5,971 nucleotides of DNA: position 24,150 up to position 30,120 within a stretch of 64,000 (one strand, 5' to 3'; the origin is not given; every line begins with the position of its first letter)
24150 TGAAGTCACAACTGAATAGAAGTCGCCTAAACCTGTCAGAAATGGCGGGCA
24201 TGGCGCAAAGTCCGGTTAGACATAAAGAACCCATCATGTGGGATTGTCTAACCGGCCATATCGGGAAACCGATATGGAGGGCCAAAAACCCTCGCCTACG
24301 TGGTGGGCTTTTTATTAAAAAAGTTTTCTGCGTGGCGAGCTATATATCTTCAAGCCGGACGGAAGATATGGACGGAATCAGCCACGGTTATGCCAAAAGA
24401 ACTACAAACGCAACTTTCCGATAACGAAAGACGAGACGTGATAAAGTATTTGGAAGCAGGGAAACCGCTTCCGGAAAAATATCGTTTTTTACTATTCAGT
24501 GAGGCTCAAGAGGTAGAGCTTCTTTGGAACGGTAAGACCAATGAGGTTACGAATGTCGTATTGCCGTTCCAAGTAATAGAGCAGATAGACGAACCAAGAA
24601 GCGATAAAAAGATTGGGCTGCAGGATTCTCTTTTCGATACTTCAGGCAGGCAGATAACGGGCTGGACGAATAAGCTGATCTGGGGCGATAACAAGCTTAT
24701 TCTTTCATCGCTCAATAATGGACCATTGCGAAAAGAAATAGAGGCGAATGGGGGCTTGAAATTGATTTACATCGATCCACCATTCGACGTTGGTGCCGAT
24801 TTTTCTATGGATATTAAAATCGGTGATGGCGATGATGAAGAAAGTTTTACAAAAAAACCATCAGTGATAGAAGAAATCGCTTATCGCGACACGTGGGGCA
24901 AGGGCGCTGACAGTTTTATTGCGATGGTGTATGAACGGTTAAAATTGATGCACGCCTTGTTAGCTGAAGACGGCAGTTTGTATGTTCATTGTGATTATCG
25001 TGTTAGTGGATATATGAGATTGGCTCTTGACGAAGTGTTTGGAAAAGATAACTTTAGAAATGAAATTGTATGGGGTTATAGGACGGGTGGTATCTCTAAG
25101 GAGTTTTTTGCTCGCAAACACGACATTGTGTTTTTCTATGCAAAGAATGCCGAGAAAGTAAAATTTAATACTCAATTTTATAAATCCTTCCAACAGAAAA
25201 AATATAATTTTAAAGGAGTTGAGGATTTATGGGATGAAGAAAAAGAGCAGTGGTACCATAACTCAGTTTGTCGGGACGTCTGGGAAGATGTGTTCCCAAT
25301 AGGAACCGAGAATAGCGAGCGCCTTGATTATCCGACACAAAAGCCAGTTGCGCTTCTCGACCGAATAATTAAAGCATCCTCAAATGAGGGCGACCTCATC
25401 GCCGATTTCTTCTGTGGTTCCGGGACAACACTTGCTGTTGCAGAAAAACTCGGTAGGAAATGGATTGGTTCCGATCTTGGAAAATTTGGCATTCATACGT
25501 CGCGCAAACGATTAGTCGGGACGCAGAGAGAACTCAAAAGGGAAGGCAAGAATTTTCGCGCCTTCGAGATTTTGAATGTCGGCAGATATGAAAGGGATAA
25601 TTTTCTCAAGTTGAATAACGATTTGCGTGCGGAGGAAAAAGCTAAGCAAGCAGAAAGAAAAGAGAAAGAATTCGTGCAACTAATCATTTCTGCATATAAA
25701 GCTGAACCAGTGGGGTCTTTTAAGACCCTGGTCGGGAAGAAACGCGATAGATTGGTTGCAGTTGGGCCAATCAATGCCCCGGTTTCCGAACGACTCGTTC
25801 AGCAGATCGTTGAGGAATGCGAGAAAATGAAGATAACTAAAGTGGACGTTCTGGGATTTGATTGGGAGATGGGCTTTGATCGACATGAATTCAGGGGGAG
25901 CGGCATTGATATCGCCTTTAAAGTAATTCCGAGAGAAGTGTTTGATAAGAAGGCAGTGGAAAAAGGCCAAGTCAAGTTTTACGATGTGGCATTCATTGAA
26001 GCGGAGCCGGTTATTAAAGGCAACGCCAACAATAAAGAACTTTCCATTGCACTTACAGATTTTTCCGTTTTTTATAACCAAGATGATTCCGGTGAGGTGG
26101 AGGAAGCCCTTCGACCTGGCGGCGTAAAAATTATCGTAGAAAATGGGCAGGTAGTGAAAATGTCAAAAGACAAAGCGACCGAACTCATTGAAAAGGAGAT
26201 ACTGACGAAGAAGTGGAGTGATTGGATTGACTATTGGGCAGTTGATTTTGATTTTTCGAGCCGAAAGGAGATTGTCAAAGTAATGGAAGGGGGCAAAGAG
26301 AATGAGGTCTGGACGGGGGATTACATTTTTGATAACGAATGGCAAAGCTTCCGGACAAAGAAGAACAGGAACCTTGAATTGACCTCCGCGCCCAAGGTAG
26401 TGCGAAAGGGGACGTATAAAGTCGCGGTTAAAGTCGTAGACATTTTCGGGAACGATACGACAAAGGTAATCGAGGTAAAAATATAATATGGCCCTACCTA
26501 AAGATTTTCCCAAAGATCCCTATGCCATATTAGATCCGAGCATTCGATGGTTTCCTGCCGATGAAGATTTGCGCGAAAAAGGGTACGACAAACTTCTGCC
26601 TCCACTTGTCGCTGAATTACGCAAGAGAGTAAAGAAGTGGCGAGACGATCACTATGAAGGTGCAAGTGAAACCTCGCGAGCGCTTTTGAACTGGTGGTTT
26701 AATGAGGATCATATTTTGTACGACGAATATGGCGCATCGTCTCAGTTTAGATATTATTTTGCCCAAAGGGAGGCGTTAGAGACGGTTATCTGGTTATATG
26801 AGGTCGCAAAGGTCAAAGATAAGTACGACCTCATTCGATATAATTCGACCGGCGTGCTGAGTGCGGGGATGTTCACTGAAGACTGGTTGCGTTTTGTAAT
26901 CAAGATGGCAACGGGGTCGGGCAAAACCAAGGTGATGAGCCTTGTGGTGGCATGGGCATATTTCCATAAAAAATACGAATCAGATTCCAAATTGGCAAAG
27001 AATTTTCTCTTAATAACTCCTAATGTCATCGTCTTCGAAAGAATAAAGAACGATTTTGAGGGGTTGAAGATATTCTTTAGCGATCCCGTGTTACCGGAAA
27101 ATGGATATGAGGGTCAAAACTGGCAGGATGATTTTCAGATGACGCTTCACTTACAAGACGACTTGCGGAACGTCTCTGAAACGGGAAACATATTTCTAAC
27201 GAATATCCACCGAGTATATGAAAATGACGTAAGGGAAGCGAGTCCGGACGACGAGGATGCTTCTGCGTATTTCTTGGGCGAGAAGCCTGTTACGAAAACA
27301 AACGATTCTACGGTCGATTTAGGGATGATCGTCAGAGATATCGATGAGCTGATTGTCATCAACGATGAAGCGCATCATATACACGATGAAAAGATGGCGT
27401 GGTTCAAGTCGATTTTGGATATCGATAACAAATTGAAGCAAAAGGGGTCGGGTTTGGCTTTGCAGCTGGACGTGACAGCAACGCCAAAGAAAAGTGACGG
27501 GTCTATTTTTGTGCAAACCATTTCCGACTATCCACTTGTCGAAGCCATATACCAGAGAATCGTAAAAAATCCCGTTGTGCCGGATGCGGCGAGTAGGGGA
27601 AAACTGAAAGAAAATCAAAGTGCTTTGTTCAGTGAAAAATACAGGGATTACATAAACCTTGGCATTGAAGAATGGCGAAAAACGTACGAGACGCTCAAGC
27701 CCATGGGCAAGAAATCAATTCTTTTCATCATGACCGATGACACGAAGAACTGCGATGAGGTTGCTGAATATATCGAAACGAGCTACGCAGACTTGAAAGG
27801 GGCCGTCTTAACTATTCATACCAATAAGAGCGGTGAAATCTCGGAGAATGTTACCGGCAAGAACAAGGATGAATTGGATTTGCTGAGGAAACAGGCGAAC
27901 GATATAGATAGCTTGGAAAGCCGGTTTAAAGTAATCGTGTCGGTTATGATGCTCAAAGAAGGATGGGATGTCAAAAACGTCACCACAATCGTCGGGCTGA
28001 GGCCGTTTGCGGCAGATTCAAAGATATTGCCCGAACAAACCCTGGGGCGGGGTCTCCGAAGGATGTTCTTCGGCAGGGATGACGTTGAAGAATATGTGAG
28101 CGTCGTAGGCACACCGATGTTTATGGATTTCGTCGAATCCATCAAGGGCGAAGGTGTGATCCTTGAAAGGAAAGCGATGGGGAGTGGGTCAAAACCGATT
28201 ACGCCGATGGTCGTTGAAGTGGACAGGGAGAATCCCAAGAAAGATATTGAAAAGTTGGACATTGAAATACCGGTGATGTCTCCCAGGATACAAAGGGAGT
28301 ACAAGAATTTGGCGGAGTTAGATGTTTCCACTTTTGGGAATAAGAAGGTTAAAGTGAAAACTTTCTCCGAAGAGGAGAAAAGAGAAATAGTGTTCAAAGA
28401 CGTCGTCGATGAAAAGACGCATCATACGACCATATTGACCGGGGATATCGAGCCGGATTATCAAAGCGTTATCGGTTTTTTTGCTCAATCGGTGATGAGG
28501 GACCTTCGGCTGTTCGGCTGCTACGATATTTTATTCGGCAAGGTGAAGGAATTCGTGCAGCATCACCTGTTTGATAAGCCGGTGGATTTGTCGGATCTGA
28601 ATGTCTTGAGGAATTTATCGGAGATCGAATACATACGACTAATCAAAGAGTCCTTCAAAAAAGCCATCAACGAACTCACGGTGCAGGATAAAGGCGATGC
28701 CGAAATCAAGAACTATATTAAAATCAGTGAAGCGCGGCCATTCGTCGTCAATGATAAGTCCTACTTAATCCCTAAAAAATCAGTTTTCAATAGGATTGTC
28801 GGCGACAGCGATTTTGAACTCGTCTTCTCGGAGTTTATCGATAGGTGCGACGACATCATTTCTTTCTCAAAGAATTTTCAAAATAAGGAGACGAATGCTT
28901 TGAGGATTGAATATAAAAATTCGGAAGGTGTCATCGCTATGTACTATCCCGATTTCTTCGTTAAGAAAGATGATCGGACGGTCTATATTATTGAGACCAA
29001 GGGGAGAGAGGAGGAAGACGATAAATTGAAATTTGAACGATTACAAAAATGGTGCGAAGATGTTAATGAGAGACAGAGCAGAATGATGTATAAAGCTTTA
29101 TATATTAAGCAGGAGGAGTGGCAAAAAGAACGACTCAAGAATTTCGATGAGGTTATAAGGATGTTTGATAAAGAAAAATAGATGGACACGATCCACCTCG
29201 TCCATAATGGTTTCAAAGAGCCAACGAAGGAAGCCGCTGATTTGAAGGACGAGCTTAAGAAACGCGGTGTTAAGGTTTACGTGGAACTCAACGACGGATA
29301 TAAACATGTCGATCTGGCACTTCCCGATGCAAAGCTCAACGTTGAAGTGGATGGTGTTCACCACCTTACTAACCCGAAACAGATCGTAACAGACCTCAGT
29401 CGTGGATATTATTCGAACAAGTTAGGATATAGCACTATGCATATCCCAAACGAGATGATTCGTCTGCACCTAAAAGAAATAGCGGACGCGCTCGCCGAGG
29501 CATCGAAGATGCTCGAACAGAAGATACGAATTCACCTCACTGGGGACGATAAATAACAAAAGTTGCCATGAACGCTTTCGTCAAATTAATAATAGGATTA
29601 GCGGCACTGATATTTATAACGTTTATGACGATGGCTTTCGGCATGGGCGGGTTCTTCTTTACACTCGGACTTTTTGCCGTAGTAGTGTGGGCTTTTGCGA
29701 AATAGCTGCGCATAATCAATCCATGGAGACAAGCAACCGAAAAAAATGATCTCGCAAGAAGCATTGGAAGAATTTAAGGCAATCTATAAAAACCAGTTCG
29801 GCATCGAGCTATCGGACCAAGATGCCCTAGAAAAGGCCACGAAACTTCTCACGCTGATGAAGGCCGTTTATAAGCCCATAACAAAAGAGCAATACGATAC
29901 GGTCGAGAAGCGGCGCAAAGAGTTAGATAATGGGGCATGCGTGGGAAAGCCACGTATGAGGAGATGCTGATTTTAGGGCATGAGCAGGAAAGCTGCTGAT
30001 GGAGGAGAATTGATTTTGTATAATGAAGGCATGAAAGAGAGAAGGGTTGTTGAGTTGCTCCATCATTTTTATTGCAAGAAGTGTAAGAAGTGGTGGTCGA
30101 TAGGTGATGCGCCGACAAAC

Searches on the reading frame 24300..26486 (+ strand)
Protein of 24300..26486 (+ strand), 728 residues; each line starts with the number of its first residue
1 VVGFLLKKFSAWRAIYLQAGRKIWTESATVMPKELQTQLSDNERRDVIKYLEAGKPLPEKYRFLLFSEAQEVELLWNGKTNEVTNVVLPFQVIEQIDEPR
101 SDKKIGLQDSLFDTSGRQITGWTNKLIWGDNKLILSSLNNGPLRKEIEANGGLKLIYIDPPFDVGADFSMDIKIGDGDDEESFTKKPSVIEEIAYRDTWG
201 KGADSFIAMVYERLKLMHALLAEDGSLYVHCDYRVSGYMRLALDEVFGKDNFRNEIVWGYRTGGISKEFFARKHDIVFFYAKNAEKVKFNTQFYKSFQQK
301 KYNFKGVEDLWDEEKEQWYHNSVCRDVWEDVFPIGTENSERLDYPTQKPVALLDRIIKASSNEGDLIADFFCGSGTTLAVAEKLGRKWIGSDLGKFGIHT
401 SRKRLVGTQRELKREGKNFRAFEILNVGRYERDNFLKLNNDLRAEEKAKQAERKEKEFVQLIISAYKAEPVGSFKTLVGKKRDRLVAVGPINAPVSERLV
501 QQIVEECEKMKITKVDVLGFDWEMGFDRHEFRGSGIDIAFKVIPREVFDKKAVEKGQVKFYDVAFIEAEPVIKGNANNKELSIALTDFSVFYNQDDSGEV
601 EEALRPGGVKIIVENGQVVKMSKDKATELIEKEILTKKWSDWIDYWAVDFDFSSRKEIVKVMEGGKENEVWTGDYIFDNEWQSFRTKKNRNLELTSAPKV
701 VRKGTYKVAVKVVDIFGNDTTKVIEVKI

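Call 47: search_protein_families(library=pfam, proteins=[window:24300-26486:+], max_evalue=0.001)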
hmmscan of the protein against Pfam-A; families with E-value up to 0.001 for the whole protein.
window:24300-26486:+ (728 aa): 1 family
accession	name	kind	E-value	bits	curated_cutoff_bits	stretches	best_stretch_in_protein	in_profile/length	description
PF01555.25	N6_N4_Mtase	-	2.1e-43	149.2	26.7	1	154-396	2-214/221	DNA methylase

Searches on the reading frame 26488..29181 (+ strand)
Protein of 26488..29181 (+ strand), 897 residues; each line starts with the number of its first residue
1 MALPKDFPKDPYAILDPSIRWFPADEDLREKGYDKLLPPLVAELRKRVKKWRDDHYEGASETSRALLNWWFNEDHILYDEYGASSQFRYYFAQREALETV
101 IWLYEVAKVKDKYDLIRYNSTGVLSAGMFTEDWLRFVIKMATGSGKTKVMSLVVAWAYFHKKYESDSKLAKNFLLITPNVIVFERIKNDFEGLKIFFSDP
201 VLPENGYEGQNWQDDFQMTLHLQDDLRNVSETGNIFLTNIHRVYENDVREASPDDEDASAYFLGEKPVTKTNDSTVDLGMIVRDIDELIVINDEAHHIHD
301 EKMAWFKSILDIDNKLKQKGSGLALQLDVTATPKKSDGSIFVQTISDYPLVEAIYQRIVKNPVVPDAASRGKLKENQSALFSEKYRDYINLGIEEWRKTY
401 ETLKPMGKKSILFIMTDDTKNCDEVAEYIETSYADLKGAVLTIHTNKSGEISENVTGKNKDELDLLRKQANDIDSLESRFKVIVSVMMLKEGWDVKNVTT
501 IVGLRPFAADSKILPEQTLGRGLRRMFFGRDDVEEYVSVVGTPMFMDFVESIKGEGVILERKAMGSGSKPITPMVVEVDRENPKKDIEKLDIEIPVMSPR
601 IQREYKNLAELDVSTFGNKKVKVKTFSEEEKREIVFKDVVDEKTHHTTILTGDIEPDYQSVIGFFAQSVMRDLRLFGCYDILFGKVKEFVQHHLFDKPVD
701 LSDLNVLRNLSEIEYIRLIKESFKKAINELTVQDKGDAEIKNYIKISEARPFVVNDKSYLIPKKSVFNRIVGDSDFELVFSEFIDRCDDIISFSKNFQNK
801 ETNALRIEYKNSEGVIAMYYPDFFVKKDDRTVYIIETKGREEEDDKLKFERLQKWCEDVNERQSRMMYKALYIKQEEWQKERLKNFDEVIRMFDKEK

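Call 47: search_protein_families(library=pfam, proteins=[window:26488-29181:+], max_evalue=0.001)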
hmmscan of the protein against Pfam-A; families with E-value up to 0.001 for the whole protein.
window:26488-29181:+ (897 aa): 1 family
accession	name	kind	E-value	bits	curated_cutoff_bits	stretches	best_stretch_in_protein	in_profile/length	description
PF04851.21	ResIII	-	7.5e-18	65.4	22.5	1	92-334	7-163/164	Type III restriction enzyme, res subunit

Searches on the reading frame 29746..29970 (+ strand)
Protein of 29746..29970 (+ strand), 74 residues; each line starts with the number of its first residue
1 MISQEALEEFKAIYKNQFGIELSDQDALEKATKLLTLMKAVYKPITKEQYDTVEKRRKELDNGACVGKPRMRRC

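Call 16: search_protein_families(library=pfam, proteins=[window:29746-29970:+], max_evalue=0.1)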
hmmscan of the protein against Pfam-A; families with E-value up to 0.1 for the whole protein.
window:29746-29970:+ (74 aa): 1 family
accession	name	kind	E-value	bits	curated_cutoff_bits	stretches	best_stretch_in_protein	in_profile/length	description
PF20281.3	CTD5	-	0.0096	15.9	25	1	1-46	25-70/207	C-terminal domain 5 of the ABC-three component (ABC-3C) systems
